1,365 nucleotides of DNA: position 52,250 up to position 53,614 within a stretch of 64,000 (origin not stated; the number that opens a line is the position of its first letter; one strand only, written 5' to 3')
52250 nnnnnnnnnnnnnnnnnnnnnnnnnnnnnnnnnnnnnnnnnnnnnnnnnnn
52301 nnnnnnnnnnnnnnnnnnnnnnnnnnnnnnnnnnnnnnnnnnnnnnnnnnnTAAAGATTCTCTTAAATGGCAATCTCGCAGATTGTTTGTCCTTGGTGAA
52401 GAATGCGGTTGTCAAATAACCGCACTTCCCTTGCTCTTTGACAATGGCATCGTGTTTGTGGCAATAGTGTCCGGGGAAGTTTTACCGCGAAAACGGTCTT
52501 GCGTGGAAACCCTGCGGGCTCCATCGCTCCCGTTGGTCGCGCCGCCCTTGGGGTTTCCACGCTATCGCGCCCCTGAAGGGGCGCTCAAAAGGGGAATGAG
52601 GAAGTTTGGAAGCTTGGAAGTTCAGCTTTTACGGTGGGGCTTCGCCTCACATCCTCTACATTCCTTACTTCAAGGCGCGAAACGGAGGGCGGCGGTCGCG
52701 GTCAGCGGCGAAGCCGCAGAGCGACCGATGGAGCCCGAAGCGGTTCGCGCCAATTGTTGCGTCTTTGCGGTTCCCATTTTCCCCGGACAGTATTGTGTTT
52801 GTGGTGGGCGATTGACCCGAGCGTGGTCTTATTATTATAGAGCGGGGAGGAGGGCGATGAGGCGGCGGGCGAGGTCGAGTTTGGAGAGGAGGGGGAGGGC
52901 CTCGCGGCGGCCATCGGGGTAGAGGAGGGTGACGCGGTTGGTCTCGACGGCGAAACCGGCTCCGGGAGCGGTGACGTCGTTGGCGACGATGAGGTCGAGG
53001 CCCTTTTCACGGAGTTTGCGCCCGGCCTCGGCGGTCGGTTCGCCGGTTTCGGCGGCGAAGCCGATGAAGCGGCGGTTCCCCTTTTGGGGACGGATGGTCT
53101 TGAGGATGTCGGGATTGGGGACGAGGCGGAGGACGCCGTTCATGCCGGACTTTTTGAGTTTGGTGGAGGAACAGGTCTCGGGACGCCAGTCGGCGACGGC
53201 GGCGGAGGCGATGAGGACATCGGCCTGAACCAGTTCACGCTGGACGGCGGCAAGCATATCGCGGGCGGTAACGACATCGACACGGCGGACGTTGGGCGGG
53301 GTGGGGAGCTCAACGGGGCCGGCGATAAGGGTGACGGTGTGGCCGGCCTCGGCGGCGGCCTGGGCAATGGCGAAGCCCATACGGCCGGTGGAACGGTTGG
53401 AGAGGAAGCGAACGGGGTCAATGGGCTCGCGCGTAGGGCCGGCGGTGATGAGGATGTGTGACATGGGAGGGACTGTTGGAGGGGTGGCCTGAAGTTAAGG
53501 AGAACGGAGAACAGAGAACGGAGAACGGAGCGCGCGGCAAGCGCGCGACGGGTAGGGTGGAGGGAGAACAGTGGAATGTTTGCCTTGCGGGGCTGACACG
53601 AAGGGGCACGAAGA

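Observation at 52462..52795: Non-autonomous MITE-like element family with 38-bp TIRs, two full copies plus multiple fragments in 64 kb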

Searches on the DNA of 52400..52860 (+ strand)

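Call 38: search_rna_families(source=window, start=52400, end=52860, threshold=evalue, max_evalue=1)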
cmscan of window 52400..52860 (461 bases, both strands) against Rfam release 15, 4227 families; matches with E-value up to 1: 0.
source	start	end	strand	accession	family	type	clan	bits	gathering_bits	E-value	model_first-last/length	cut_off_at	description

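Call 56: search_dna_similar(query=window:52462-52795:+, collection=plasmids, mode=distant, max_evalue=0.01, max_rows=10)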
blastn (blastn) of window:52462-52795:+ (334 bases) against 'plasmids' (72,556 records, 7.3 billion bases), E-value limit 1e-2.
No match.

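Call 57: search_dna_similar(query=window:52462-52795:+, collection=phages, mode=distant, max_evalue=0.01, max_rows=10)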
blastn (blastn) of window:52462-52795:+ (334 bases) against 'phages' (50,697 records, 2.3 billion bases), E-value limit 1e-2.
No match.
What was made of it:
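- Tried and rejected: Plasmid and phage collections, distant blastn with copy A: no match (calls 56, 57).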

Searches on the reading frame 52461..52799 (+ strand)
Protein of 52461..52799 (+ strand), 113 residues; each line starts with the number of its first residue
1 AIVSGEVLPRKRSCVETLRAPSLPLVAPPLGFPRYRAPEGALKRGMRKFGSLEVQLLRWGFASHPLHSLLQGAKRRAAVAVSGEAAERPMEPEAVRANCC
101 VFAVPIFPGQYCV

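Call 41: find_homologous_proteins(query=window:52461-52799:+, max_evalue=0.001)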
Query seq(113 aa) (113 aa): 49 proteins with E <= 0.001 among 98 candidates.
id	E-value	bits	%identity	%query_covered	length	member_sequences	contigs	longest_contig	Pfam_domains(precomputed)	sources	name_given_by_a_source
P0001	1.2e-27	114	74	84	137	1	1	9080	-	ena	-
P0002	2.9e-27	113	67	83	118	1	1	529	-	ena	-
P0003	5.6e-22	96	64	74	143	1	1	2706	-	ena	-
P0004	1.0e-21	95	55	96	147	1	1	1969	-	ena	-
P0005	1.2e-19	88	59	90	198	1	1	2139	-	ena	-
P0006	2.6e-15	74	70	58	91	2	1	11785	-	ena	-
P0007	6.0e-15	73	75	50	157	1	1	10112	-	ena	-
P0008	6.6e-15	73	70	58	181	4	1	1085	-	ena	-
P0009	8.3e-15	73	95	36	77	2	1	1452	-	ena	-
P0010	1.1e-14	72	87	42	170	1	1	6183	-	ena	-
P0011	1.8e-14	72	67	58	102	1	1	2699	-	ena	-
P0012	2.2e-14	71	67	57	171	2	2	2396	-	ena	-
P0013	2.3e-14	71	56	88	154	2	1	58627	-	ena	-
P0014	2.7e-14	71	51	89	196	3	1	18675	-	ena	-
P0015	1.9e-13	68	90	37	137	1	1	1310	-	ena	-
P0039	6.4e-8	51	80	31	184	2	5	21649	-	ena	-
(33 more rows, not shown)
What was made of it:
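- There are also 49 clusters of spurious short ORFs across copies in ENA assemblies (call 41).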

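Call 48: find_encoding_contigs(protein=P0013, flank=10000, max_places=3)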
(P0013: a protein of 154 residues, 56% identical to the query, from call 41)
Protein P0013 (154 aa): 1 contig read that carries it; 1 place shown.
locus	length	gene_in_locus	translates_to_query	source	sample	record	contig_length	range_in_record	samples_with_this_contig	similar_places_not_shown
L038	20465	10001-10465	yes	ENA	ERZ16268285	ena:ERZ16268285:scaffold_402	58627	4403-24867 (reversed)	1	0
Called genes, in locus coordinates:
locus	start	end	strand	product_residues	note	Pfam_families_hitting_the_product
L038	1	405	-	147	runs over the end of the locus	PF02381:MraZ (faint)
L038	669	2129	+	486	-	PF01120:Alpha_L_fucos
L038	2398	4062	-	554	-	PF01368:DHH, PF02272:DHHA1, PF17768:RecJ_OB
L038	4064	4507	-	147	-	PF02580:Tyr_Deacylase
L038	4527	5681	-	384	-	PF00091:Tubulin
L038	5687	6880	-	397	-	PF02491:SHS2_FTSA (weak), PF14450:FtsA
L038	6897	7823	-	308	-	-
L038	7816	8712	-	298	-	PF01820:Dala_Dala_lig_N, PF02655:ATP-grasp_3, PF02786:CPSase_L_D2 (weak), PF07478:Dala_Dala_lig_C, PF13535:ATP-grasp_4 (weak)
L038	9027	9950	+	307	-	PF00535:Glycos_transf_2, PF13641:Glyco_tranf_2_3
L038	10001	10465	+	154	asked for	-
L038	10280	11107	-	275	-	PF11967:RecO_N, PF02565:RecO_C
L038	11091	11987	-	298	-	PF02826:2-Hacid_dh_C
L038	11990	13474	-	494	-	PF00309:Sigma54_AID, PF04963:Sigma54_CBD, PF04552:Sigma54_DBD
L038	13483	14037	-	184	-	PF01965:DJ-1_PfpI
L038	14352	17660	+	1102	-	PF13306:LRR_5, PF13855:LRR_8 (faint), PF23952:LRR_EndoS (faint), PF13306:LRR_5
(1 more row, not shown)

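Call 49: find_encoding_contigs(protein=P0039, flank=10000, max_places=5)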
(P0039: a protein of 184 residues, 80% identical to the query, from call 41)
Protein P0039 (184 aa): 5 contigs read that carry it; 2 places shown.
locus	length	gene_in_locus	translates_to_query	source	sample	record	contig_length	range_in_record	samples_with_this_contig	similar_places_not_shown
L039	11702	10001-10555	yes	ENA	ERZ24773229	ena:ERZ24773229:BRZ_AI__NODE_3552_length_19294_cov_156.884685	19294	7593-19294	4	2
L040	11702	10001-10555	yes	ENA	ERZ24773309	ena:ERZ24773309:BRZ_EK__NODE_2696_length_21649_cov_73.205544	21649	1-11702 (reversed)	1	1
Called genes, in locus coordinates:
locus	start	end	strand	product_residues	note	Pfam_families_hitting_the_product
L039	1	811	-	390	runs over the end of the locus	-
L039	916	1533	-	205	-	-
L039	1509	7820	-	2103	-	PF25023:TEN_YD-shell (weak), PF05593:RHS_repeat, PF25023:TEN_YD-shell (weak), PF05593:RHS_repeat (weak), PF25023:TEN_YD-shell (weak)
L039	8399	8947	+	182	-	PF21349:RUBY_RBDX, PF02915:Rubrerythrin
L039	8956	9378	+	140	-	PF09339:HTH_IclR (faint), PF01475:FUR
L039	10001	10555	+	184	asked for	-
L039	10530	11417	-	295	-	PF00892:EamA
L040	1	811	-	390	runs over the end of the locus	-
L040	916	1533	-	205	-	-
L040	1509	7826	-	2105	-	PF25023:TEN_YD-shell (weak), PF05593:RHS_repeat, PF25023:TEN_YD-shell (weak), PF05593:RHS_repeat (weak), PF25023:TEN_YD-shell (weak)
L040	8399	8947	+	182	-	PF21349:RUBY_RBDX, PF02915:Rubrerythrin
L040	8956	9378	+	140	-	PF09339:HTH_IclR (faint), PF01475:FUR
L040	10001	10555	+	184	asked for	-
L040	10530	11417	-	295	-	PF00892:EamA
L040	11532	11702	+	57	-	?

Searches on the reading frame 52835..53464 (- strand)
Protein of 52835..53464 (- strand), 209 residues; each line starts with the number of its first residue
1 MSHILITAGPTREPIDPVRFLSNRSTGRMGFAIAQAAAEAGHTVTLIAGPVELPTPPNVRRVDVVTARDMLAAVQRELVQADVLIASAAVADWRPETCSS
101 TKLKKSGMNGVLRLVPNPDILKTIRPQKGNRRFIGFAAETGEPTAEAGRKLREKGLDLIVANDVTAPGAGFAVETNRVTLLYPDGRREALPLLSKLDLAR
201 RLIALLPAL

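Call 24: find_encoding_contigs(protein=window:52835-53464:-, flank=10000, max_places=6)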
Protein window:52835-53464:- (209 aa): 23 contigs read that carry it; 6 places shown.
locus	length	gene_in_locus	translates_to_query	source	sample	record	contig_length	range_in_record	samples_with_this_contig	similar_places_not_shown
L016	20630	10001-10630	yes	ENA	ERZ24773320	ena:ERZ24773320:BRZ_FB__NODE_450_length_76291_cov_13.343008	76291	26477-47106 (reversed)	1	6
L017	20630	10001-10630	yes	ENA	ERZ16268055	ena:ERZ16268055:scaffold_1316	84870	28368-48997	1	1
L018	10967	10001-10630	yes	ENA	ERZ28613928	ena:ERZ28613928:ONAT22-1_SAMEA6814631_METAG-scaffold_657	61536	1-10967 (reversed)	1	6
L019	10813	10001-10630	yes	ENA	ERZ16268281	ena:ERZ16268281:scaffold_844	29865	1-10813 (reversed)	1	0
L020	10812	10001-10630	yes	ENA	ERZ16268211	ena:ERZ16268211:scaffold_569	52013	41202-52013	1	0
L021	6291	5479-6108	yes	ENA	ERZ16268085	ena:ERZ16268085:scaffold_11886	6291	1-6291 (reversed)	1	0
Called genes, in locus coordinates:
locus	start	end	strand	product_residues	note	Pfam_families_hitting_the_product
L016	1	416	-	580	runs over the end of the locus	PF02874:ATP-synt_ab_N (faint), PF16886:ATP-synt_ab_Xtn, PF00006:ATP-synt_ab, PF22919:ATP-synt_VA_C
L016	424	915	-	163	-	-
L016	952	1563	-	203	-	-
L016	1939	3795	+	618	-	PF00682:HMGL-like, PF02436:PYC_OADA, PF00364:Biotin_lipoyl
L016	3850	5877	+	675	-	PF02463:SMC_N, PF00664:ABC_membrane, PF00005:ABC_tran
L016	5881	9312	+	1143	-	PF26549:Tricorn_N, PF07676:PD40 (weak), PF26550:Tricorn_2nd, PF14684:Tricorn_C1, PF00595:PDZ (weak), PF13180:PDZ_2 (weak), PF17820:PDZ_6 (weak), PF03572:Peptidase_S41, +2 more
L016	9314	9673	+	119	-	PF02261:Asp_decarbox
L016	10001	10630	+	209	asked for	PF04127:DFP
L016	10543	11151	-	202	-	-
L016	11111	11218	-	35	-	-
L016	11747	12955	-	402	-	-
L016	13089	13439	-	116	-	-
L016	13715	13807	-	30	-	-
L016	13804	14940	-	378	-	-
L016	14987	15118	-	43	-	-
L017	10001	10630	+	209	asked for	PF04127:DFP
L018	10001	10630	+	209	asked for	PF04127:DFP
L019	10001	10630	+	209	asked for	PF04127:DFP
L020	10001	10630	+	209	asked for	PF04127:DFP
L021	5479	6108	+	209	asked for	PF04127:DFP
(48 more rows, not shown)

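Call 68: find_homologous_proteins(query=window:52835-53464:-, max_evalue=1e-20)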
Query window:52835-53464:- (209 aa): 7937 proteins with E <= 1e-20 among 8000 candidates; the best 120 are listed.
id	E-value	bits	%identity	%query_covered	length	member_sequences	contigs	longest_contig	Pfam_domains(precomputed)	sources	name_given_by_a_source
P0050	1.8e-127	441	100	100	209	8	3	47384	PF04127.23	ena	-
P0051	1.1e-126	438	99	100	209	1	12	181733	PF04127.23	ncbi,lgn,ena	-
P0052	5.7e-126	436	99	100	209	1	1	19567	PF04127.23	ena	-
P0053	6.5e-126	436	99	100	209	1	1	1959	PF04127.23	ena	-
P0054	1.4e-125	434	99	99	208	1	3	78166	PF04127.23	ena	-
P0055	2.3e-125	434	98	100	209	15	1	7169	PF04127.23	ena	-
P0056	4.2e-125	433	98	100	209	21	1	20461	PF04127.23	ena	-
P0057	5.7e-125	432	98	100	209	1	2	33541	PF04127.23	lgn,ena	-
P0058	7.1e-125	432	99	99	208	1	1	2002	PF04127.23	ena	-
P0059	7.3e-125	432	98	100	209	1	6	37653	PF04127.23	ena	-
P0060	9.6e-125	432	98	100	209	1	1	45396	PF04127.23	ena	-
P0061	1.1e-124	432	98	99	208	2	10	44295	PF04127.23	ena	-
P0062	1.3e-124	431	98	99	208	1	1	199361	PF04127.23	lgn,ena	-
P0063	1.9e-124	431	98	100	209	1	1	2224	PF04127.23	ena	-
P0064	3.3e-124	430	97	100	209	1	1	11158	PF04127.23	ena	-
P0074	2.5e-119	414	94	99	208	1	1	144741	PF04127.23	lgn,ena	-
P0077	2.2e-110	385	89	99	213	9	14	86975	PF04127.23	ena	-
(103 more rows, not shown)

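Call 69: find_encoding_contigs(protein=P0074, flank=10000, max_places=2)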
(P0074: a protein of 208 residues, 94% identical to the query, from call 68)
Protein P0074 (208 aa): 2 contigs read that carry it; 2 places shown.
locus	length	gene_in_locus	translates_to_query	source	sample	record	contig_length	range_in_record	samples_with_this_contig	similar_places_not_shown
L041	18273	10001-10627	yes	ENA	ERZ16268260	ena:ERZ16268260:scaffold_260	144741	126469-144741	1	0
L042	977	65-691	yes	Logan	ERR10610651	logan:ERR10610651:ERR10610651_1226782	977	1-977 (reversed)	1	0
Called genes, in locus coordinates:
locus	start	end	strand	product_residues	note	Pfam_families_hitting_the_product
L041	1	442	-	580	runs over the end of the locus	PF02874:ATP-synt_ab_N (faint), PF16886:ATP-synt_ab_Xtn, PF00006:ATP-synt_ab, PF22919:ATP-synt_VA_C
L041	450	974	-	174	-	-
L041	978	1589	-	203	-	-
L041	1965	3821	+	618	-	PF00682:HMGL-like, PF02436:PYC_OADA, PF00364:Biotin_lipoyl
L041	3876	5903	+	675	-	PF02463:SMC_N, PF00664:ABC_membrane, PF00005:ABC_tran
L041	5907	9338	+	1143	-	PF26549:Tricorn_N, PF07676:PD40 (weak), PF26550:Tricorn_2nd, PF14684:Tricorn_C1, PF00595:PDZ (weak), PF13180:PDZ_2 (weak), PF17820:PDZ_6 (weak), PF03572:Peptidase_S41, +2 more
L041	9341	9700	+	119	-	PF02261:Asp_decarbox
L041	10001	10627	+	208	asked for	PF04127:DFP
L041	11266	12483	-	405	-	-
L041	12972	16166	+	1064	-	PF22240:ISP_coupler, PF07669:Eco57I (weak), PF18135:Type_ISP_C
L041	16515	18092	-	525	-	PF09820:AAA-ATPase_like, PF08011:PDDEXK_9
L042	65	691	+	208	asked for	PF04127:DFP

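Call 70: find_encoding_contigs(protein=P0077, flank=10000, max_places=3)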
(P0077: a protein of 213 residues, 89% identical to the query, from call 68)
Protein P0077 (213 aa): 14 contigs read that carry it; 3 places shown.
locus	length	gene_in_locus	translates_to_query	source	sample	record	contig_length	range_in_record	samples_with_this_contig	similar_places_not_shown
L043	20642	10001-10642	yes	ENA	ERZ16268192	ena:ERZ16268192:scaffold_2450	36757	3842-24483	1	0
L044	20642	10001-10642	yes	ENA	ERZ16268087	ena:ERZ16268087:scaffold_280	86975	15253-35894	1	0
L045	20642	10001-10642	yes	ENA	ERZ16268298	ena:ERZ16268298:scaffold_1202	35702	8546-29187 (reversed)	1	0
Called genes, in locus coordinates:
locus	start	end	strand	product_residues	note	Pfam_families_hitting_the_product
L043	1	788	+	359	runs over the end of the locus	PF00180:Iso_dh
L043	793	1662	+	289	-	PF00348:polyprenyl_synt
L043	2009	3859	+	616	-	PF00682:HMGL-like, PF02436:PYC_OADA, PF00364:Biotin_lipoyl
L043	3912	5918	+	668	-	PF00664:ABC_membrane, PF00005:ABC_tran, PF02463:SMC_N (weak)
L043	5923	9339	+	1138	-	PF26549:Tricorn_N, PF07676:PD40 (weak), PF26550:Tricorn_2nd, PF14684:Tricorn_C1, PF00595:PDZ (weak), PF13180:PDZ_2 (weak), PF17820:PDZ_6 (weak), PF03572:Peptidase_S41, +1 more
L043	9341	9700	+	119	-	PF02261:Asp_decarbox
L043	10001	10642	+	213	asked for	PF04127:DFP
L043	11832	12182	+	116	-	-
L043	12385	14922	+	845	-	-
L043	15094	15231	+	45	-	PF00468:Ribosomal_L34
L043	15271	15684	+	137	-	PF00825:Ribonuclease_P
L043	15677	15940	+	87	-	PF01809:YidD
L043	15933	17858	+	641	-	PF14849:YidC_periplas, PF02096:60KD_IMP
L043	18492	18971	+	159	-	PF00717:Peptidase_S24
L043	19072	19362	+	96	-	-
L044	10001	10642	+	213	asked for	PF04127:DFP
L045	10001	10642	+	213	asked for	PF04127:DFP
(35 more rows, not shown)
